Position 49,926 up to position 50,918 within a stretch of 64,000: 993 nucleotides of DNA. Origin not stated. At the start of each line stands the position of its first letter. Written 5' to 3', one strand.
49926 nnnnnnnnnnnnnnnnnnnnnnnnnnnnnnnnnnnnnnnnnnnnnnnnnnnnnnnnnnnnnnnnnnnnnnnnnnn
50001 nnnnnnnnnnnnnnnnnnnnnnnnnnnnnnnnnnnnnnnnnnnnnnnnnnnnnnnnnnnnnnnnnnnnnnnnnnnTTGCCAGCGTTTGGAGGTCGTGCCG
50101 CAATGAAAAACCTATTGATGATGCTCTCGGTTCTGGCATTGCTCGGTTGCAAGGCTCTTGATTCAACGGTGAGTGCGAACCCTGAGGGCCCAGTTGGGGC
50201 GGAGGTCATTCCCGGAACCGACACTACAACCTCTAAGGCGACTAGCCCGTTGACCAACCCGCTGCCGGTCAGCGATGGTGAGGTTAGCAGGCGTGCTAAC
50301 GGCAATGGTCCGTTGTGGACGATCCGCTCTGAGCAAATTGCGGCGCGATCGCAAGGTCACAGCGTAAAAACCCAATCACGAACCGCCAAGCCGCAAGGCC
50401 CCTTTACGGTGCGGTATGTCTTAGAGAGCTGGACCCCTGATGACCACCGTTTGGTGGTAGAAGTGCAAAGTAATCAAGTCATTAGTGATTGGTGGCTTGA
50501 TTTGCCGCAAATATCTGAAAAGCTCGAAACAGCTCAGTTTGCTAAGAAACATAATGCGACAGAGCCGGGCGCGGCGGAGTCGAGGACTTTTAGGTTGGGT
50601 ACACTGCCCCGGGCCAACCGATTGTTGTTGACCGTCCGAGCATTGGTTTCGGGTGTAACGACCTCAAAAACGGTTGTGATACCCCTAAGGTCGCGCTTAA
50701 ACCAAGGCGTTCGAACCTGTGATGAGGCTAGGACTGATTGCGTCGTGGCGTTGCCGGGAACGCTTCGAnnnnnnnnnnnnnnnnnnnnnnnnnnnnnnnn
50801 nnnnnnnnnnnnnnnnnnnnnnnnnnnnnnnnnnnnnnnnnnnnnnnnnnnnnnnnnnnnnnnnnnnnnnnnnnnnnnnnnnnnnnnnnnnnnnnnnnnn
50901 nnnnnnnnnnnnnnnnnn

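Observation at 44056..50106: Giant exoprotein carrying both a clan-CD (C13/legumain-like) cysteine peptidase and an HExxH metallopeptidase domain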

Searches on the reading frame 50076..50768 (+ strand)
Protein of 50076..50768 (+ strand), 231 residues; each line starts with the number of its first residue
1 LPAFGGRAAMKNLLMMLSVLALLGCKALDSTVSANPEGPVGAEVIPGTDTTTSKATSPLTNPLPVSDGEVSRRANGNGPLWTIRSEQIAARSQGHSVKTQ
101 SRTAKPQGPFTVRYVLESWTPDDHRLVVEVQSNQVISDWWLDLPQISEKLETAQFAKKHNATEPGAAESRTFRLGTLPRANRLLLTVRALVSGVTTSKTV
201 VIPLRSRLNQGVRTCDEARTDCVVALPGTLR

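Call 19: search_protein_families(library=pfam, proteins=[window:50076-50768:+], max_evalue=0.01)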
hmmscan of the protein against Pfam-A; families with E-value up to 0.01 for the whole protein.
window:50076-50768:+ (231 aa): 0 families

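Call 72: search_protein_families(library=pfam, proteins=[window:50103-50768:+], max_evalue=1)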
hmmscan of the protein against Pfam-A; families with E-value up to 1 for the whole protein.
window:50103-50768:+ (222 aa): 1 family
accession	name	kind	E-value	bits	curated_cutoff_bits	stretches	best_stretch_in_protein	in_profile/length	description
PF05354.17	Phage_attach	-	0.17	12.9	26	1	63-120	49-96/99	Phage Head-Tail Attachment protein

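Call 73: search_protein_families(library=ncbifam, proteins=[window:50103-50768:+], max_evalue=1)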
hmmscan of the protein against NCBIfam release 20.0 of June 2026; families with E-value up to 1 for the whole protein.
window:50103-50768:+ (222 aa): 0 families
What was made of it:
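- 50103..50771 (+): Downstream partner gene: 222-aa lipoprotein (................); its ATG overlaps the stop codon of the big gene (CAATGA). No curated family (calls 72, 73).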
